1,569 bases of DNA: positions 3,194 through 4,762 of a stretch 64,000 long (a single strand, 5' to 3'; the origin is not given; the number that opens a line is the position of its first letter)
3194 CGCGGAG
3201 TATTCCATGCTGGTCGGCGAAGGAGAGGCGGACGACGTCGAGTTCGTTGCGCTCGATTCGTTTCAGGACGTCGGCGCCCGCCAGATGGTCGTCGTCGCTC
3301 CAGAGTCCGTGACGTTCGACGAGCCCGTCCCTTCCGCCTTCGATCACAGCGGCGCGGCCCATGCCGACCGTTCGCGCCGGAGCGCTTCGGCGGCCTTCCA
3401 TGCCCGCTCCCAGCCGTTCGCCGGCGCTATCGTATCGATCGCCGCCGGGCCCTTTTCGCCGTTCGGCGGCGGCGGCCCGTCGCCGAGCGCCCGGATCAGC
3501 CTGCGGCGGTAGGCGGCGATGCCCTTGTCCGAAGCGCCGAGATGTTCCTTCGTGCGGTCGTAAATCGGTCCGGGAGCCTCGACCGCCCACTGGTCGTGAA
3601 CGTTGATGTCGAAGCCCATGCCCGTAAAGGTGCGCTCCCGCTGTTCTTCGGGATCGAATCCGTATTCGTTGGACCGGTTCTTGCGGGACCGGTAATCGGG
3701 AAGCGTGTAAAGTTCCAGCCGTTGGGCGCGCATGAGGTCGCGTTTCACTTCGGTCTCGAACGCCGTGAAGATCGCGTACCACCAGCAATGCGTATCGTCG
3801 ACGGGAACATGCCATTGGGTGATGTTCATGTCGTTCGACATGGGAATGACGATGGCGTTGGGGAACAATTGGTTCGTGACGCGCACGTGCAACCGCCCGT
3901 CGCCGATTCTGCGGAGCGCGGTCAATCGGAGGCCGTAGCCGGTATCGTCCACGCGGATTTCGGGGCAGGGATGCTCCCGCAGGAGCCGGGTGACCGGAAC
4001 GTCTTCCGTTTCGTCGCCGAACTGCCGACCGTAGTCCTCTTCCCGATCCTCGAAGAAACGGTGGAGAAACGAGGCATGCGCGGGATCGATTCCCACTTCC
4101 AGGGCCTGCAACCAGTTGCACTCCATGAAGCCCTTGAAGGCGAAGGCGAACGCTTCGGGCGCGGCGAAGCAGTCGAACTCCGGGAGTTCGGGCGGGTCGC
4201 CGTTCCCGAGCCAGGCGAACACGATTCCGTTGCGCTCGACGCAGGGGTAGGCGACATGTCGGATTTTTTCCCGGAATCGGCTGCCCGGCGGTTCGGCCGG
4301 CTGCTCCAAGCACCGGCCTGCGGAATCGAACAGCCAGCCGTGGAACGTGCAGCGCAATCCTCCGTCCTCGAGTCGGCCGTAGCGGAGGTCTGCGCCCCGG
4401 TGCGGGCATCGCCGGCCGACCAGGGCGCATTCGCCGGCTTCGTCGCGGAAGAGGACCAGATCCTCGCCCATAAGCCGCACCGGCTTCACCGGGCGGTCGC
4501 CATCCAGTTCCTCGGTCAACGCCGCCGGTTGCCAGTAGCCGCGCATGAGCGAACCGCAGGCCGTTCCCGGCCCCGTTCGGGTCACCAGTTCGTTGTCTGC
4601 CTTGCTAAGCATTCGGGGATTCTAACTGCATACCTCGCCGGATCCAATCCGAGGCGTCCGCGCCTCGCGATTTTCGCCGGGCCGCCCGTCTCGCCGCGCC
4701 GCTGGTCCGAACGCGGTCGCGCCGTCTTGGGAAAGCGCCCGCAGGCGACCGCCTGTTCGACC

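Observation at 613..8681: Candidate gamma-glutamylation-dependent catabolic module: TRAP dctQMP, YciI, alpha-only Rieske oxygenase, GS-like ligase and MFS exporter on one strand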

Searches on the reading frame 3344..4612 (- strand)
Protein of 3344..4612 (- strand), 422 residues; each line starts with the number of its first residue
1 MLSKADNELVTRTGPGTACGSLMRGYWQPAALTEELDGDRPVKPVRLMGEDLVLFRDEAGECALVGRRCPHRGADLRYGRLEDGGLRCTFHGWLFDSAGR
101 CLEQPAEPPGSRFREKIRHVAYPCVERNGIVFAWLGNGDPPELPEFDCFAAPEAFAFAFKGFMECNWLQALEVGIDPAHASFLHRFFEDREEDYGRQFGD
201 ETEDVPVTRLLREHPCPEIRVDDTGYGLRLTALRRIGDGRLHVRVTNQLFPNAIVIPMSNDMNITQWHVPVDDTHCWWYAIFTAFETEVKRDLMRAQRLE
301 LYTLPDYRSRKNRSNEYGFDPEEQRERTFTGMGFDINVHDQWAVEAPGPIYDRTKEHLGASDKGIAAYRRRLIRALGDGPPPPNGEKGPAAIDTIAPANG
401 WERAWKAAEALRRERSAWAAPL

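Call 7: search_protein_families(library=pfam, proteins=[window:3344-4612:-], max_evalue=0.01)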
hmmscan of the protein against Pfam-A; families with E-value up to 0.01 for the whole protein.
window:3344-4612:- (422 aa): 3 families
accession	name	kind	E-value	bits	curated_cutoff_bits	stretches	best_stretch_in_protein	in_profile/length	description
PF19301.5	LigXa_C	-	1.8e-26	93.4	27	1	158-376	27-246/304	LigXa C-terminal domain like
PF00355.32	Rieske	-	3.3e-19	69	20.3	1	27-109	2-83/88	Rieske [2Fe-2S] domain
PF19112.6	VanA_C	-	0.00019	22.1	23.5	1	163-294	1-137/193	Vanillate O-demethylase oxygenase C-terminal domain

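Call 8: search_protein_families(library=ncbifam, proteins=[window:3344-4612:-], max_evalue=0.01)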
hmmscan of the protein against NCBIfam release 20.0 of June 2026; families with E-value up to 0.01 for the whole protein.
window:3344-4612:- (422 aa): 5 families
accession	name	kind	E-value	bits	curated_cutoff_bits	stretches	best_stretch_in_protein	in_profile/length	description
NF052579.1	BetMthstMoxSdmAMthl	equivalog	7.4e-18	64.6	600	1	26-141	17-130/351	4beta-methylsterol monooxygenase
NF041684.1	ant_diox_AndAc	equivalog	1.5e-05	23.7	750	1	27-102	47-123/418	anthranilate 1,2-dioxygenase large subunit AndAc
TIGR03228.1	anthran_1_2_A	equivalog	0.00027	19.8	671.9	1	32-104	44-117/438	anthranilate 1,2-dioxygenase large subunit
TIGR03229.1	benzo_1_2_benA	equivalog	0.00037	19.5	780.95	1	52-103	64-116/433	benzoate 1,2-dioxygenase large subunit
NF041683.1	ant_diox_AndAb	equivalog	0.00049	20.3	150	1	27-97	2-70/100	anthranilate 1,2-dioxygenase ferredoxin subunit AndAb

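Call 11: find_homologous_proteins(query=window:3344-4612:-)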
Query window:3344-4612:- (422 aa): 7986 proteins with E <= 0.001 among 8000 candidates; the best 120 are listed.
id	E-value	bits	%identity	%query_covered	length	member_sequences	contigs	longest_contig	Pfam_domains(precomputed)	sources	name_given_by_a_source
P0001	0.0e+0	1009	100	100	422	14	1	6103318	PF19301.6,PF00355.33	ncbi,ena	-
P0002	4.0e-272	921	91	100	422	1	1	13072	PF19301.6,PF00355.33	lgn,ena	-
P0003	1.1e-266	903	90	100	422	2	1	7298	PF19301.6,PF00355.33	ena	-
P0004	3.4e-264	895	88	100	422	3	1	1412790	PF19301.6,PF00355.33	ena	-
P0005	7.0e-216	736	73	100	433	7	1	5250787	PF11723.15,PF19301.6,PF00355.33,PF19112.7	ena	-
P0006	1.2e-215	735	72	100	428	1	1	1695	PF11723.15,PF19301.6,PF00355.33,PF19112.7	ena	-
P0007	2.3e-215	734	72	100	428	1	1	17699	PF11723.15,PF19301.6,PF00355.33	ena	-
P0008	2.9e-212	724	74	99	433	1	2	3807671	PF19301.6,PF00355.33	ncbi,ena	-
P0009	6.6e-211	719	70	100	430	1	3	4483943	PF11723.15,PF19301.6,PF00355.33,PF19112.7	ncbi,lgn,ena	-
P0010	5.4e-206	703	75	94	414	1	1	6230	PF19301.6,PF00355.33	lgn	-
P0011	1.3e-202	692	70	100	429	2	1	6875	PF19301.6,PF00355.33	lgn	-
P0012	1.9e-199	682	67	100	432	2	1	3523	PF11723.15,PF19301.6,PF00355.33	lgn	-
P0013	2.2e-199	681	68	100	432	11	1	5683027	PF19301.6,PF00355.33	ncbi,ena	-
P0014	2.6e-199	681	68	100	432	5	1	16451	PF19301.6,PF00355.33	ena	-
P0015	3.5e-198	677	67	99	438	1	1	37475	PF19301.6,PF00355.33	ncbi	-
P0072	1.3e-186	639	64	99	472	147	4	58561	PF19301.6,PF00355.33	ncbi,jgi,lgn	ncbi:MAG: phthalate 4,5-dioxygenase oxygenase subunit [Paracoccaceae bacterium]|jgi:phthalate 4,5-di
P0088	9.0e-186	636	63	98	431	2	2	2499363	PF19301.6,PF00355.33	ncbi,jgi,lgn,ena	-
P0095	1.4e-185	636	62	99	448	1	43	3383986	PF19301.6,PF00355.33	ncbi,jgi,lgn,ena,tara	tara:strand:+ start:560 stop:1906 length:1347 start_codon:yes stop_codon:yes gene_type:complete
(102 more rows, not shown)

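Call 12: search_solved_structures(query=window:3344-4612:-, max_evalue=0.001)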
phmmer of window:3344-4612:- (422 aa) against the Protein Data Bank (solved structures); distinct sequences matched with E-value up to 0.001: 27.
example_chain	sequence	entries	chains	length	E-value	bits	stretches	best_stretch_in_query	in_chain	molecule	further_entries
7fhr_A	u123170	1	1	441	1.7e-65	225.1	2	1-277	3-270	Putative Phthalate 4,5-dioxygenase, subunit alpha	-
9ina_A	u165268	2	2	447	1.8e-61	211.8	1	3-383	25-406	Rieske (2Fe-2S) domain protein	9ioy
7fjl_A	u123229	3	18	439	2.2e-61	211.5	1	1-377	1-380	Rieske (2Fe-2S) domain protein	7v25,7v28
3gb4_A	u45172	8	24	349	5.6e-21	78.3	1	21-186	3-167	DdmC | Dicamba O-demethylase, oxygenase component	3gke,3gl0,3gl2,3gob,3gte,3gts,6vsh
6wn3_A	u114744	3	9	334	2.3e-17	66.4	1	26-186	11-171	SxtT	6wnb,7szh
6wnc_A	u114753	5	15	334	1.9e-16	63.4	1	27-186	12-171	SxtDIOX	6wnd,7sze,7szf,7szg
7qwt_A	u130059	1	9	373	3.4e-16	62.5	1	22-184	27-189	Rieske (2Fe-2S) domain protein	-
4nbg_A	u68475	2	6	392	9.4e-16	61.1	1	23-185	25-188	Terminal oxygenase component of carbazole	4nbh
4nbf_A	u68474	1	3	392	1.4e-15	60.5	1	23-185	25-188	Terminal oxygenase component of carbazole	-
4nb9_A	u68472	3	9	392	1.4e-15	60.5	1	23-185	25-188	Terminal oxygenase component of carbazole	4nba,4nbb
1ww9_A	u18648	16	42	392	1.5e-15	60.4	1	23-185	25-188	terminal oxygenase component of carbazole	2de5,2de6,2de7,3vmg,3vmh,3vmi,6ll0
4nb8_A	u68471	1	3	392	1.6e-15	60.3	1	23-185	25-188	Terminal oxygenase component of carbazole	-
4nbc_A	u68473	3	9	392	2.5e-15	59.7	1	23-185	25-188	Terminal oxygenase component of carbazole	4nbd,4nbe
3gcf_A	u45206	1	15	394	4e-14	55.7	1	25-185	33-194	Terminal oxygenase component of carbazole 1,9a-dioxygenase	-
3gkq_A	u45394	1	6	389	2.9e-13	52.9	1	23-186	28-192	Terminal oxygenase component of carbazole 1,9a-dioxygenase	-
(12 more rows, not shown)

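Call 16: find_encoding_contigs(protein=P0001, flank=10000, max_places=3)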
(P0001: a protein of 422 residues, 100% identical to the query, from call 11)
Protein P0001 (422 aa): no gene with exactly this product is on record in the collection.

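Call 20: find_encoding_contigs(protein=P0004, flank=10000, max_places=2)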
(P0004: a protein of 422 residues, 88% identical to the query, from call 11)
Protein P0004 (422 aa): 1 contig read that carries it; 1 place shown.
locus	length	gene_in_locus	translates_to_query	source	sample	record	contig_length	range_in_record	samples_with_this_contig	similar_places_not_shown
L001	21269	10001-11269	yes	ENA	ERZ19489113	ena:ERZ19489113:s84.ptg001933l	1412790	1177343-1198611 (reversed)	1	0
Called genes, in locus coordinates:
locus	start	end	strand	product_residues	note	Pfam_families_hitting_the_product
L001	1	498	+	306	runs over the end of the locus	PF01370:Epimerase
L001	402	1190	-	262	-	PF00561:Abhydrolase_1, PF12146:Hydrolase_4, PF12697:Abhydrolase_6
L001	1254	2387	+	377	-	PF13439:Glyco_transf_4, PF13579:Glyco_trans_4_4, PF20706:GT4-conflict (weak), PF00534:Glycos_transf_1, PF13692:Glyco_trans_1_4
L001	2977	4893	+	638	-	PF02824:TGS, PF07973:tRNA_SAD, PF00587:tRNA-synt_2b, PF03129:HGTP_anticodon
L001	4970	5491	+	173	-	PF05198:IF3_N, PF00707:IF3_C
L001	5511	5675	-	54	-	PF10276:zf-CHCC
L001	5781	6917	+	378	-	PF00561:Abhydrolase_1, PF12146:Hydrolase_4, PF12697:Abhydrolase_6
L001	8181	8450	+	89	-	-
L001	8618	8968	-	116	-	-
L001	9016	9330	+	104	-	PF03795:YCII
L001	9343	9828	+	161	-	PF06319:MmcB-like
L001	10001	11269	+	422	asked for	PF00355:Rieske, PF19301:LigXa_C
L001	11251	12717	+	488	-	PF00120:Gln-synt_C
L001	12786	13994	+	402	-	PF05977:MFS_3, PF07690:MFS_1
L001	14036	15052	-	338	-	PF00497:SBP_bac_3 (weak)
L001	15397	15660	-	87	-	-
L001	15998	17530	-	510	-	PF20695:UbiD_N, PF01977:UbiD, PF20696:UbiD_C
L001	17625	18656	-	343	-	PF13384:HTH_23 (faint), PF09339:HTH_IclR (faint), PF13565:HTH_32, PF13683:rve_3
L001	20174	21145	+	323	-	-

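Call 21: find_encoding_contigs(protein=P0005, flank=10000, max_places=2)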
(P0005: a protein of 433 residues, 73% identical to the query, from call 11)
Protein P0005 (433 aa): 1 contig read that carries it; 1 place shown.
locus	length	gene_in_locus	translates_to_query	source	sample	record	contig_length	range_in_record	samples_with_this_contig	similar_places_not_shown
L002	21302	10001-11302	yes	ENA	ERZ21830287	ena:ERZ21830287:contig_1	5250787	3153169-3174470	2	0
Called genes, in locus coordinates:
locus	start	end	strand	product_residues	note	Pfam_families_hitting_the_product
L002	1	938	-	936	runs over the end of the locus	PF20464:MmeI_N, PF20465:MmeI_hel, PF20473:MmeI_Mtase, PF20466:MmeI_TRD, PF20467:MmeI_C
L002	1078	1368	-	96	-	PF13560:HTH_31 (weak)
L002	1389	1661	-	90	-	PF05015:HigB-like_toxin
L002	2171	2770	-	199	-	PF02798:GST_N (weak), PF13409:GST_N_2, PF13417:GST_N_3, PF00043:GST_C, PF13410:GST_C_2 (weak)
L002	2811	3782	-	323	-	PF13409:GST_N_2, PF13410:GST_C_2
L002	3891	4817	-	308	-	PF00126:HTH_1, PF03466:LysR_substrate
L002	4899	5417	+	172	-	PF00903:Glyoxalase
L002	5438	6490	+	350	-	PF05935:Arylsulfotrans (faint), PF13360:PQQ_2 (weak), PF14269:Arylsulfotran_2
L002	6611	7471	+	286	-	PF00378:ECH_1, PF16113:ECH_2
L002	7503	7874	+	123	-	-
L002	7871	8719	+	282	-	PF00561:Abhydrolase_1, PF12146:Hydrolase_4 (weak), PF12697:Abhydrolase_6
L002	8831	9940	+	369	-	PF08240:ADH_N, PF00107:ADH_zinc_N, PF13602:ADH_zinc_N_2 (weak)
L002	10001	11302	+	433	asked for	PF00355:Rieske, PF11723:Aromatic_hydrox (faint), PF19301:LigXa_C, PF19112:VanA_C (faint)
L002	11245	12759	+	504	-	PF00120:Gln-synt_C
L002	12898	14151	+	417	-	PF05977:MFS_3, PF07690:MFS_1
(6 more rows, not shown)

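Call 22: find_encoding_contigs(protein=P0095, flank=10000, max_places=3)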
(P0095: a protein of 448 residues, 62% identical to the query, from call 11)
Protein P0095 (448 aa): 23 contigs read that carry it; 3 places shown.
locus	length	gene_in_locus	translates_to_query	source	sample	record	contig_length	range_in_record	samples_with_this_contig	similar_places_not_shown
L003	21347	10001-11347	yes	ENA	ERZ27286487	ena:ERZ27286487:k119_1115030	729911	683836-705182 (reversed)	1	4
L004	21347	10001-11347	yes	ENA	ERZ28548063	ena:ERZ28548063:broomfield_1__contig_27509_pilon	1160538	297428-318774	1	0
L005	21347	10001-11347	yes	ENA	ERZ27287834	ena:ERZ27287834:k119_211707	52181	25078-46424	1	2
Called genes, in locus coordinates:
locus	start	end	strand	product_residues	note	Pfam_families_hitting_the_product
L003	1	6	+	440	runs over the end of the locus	PF00355:Rieske, PF00848:Ring_hydroxyl_A, PF19112:VanA_C (faint)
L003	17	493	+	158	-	PF00866:Ring_hydroxyl_B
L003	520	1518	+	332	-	PF08240:ADH_N, PF00107:ADH_zinc_N, PF13602:ADH_zinc_N_2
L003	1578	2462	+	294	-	PF00135:COesterase, PF20434:BD-FAE, PF00561:Abhydrolase_1 (faint), PF07859:Abhydrolase_3, PF12146:Hydrolase_4 (faint), PF12697:Abhydrolase_6 (faint), PF00326:Peptidase_S9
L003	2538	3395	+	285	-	PF00378:ECH_1, PF16113:ECH_2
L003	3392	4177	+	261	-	PF00561:Abhydrolase_1, PF12146:Hydrolase_4 (faint), PF12697:Abhydrolase_6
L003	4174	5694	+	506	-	PF01977:UbiD, PF20696:UbiD_C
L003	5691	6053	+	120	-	-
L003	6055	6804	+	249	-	PF00561:Abhydrolase_1, PF12146:Hydrolase_4 (weak), PF12697:Abhydrolase_6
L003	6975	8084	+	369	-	PF08240:ADH_N, PF00107:ADH_zinc_N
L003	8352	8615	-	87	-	-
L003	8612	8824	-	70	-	-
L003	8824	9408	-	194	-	PF05995:CDO_I (weak)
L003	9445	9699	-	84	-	PF12802:MarR_2 (faint)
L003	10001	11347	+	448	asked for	PF00355:Rieske, PF19301:LigXa_C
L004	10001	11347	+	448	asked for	PF00355:Rieske, PF19301:LigXa_C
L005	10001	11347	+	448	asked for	PF00355:Rieske, PF19301:LigXa_C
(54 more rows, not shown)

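Call 31: find_related_loci(query=A1, collection=genome_contigs, flank=10000)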
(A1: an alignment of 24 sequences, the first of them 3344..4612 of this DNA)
Query A1 (422 aa) in genome_contigs; peptide patterns used: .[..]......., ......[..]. (x = any residue, [..] = any of these).
600 stretches matched a pattern (row limit reached: there are more); 552 encode a relative of the query (tblastn E <= 1e-3); the best 80 are kept; 80 distinct loci.
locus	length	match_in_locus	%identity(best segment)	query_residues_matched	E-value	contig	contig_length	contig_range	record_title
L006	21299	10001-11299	73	1-422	0e+0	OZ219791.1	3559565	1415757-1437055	MAG: Alphaproteobacteria bacterium isolate 4aa964e7-24f9-441d-afed-b3d47d4a9029 genome assembly, chromosome: 2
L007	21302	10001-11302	64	1-419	0e+0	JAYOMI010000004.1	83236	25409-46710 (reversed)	MAG: Rhodospirillaceae bacterium isolate 139571_S172_concoct_bins.tsv.189 NODE_183_length_83236_cov_4.914091, whole geno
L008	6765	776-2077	63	1-419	0e+0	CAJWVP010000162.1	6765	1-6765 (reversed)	MAG TPA_asm: uncultured Rhodospirillaceae bacterium isolate ERR598983_bin.55_MetaBAT_v2.12.1_MAG genome assembly, contig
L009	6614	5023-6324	64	1-419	0e+0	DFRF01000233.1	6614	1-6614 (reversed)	MAG TPA_asm: Rhodospirillaceae bacterium UBA3470 UBA3470_contig_53360, whole genome shotgun sequence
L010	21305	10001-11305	64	1-420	0e+0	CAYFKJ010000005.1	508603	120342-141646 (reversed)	MAG TPA_asm: uncultured Rhodospirillaceae bacterium isolate ERP019367_co1_18 genome assembly, contig: NODE_20_length_508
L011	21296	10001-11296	67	1-421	0e+0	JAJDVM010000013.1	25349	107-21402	MAG: Defluviicoccus sp. isolate jk18x22bins.41 k141_174559, whole genome shotgun sequence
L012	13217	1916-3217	64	1-419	0e+0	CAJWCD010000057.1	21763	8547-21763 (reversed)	MAG TPA_asm: uncultured proteobacterium isolate ERR599008_bin.120_MetaBAT_v2.12.1_MAG genome assembly, contig: NODE_2460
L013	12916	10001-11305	64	1-420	0e+0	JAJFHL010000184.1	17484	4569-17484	MAG: Hyphomicrobiales bacterium isolate OFTM207 OFTM207_183, whole genome shotgun sequence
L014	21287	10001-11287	67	1-418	0e+0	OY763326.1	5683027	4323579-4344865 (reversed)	MAG: Alphaproteobacteria bacterium isolate a2cc6ff1-66e2-439d-8a67-f3e3a687b116 genome assembly, chromosome: 1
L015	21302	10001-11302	61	1-419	0e+0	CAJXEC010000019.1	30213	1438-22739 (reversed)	MAG TPA_asm: uncultured Rhodospirillaceae bacterium isolate ERR599138_bin.95_MetaBAT_v2.12.1_MAG genome assembly, contig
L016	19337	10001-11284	64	1-413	0e+0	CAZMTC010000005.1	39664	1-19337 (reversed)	MAG TPA_asm: uncultured Alphaproteobacteria bacterium isolate SRP141376_co4_250 genome assembly, contig: NODE_1786_lengt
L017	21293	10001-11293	65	1-420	0e+0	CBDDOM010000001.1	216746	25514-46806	MAG: Alphaproteobacteria bacterium isolate 78d396fd-9330-4943-9dc2-f94f35060de0 genome assembly, contig: contig_1, whole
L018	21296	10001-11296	65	1-421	0e+0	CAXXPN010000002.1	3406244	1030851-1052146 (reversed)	MAG: Alphaproteobacteria bacterium isolate 777528ef-fd8a-40bb-88bf-29da65da1541 genome assembly, contig: contig_2, whole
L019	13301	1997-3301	62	1-422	0e+0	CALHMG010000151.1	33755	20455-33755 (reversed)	MAG: uncultured Gammaproteobacteria bacterium isolate R2_Bin_MAXBIN__073_sub_1 genome assembly, contig: c_000000500118,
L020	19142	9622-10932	62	1-422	0e+0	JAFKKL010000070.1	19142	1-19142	MAG: Hyphomicrobiales bacterium isolate SCN18_10_11_15_R1_B_63_12 SCN18_10_11_15_R1_B_scaffold_863, whole genome shotgun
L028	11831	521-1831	60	1-422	1e-177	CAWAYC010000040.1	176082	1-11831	MAG: uncultured Alphaproteobacteria bacterium isolate MFD05841.bin.3.161 genome assembly, contig: contig_58289, whole ge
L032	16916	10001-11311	60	1-422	4e-177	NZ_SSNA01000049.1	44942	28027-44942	MAG: Bradyrhizobium sp. isolate LY.54 49, whole genome shotgun sequence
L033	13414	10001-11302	61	1-419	4e-177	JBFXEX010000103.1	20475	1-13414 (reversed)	MAG: Xanthobacteraceae bacterium isolate CA_2019_TPIn_126 NODE_8557_length_20475_cov_5.591655_TPIn, whole genome shotgun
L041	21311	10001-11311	61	1-422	3e-176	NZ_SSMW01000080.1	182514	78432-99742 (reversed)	MAG: Bradyrhizobium sp. isolate LY.8 80, whole genome shotgun sequence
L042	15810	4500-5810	60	1-422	3e-176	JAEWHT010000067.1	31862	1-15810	MAG: Proteobacteria bacterium isolate OH_PBlB_78 k127_1303174, whole genome shotgun sequence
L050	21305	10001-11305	59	1-420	5e-176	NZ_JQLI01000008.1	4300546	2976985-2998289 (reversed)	Cupriavidus necator A5-1 K307DRAFT_scf7180000000049_quiver_dupTrim_1601.8_C, whole genome shotgun sequence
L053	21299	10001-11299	60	1-419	1e-175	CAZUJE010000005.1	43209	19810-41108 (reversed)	MAG TPA_asm: uncultured Hyphomicrobiales bacterium isolate SRP302447_co1_203 genome assembly, contig: NODE_2525_length_4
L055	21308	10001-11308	59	1-420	1e-175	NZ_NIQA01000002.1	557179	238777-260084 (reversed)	Pusillimonas sp. T2 scaffold2, whole genome shotgun sequence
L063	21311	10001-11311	59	1-422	8e-175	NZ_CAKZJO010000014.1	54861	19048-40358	MAG: uncultured Bradyrhizobium sp. isolate ERR2144886_bin.2_CONCOCT_v1.1_MAG ERZ1034409.50, whole genome shotgun sequenc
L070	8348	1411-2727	59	1-420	6e-175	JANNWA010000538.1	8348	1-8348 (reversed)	MAG: Pseudomonadota bacterium isolate VAR_34_metabat_426 VAR_34_k141_204154, whole genome shotgun sequence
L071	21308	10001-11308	59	1-420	1e-174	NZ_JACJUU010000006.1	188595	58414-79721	Pusillimonas minor strain YC-7-48 NODE_10_length_188595_cov_68.150562_cov_68.150562, whole genome shotgun sequence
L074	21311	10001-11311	59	1-422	5e-175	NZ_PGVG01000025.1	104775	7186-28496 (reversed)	Bradyrhizobium forestalis strain INPA54B NODE_25_length_104775_cov_26.114, whole genome shotgun sequence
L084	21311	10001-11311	59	1-422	3e-174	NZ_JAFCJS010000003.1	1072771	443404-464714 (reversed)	Bradyrhizobium liaoningense strain SZCCT0400 NODE_3, whole genome shotgun sequence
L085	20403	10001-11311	59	1-422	3e-174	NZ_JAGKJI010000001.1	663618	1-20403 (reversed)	Bradyrhizobium cenepequi strain CNPSo 4026 scaffold_0, whole genome shotgun sequence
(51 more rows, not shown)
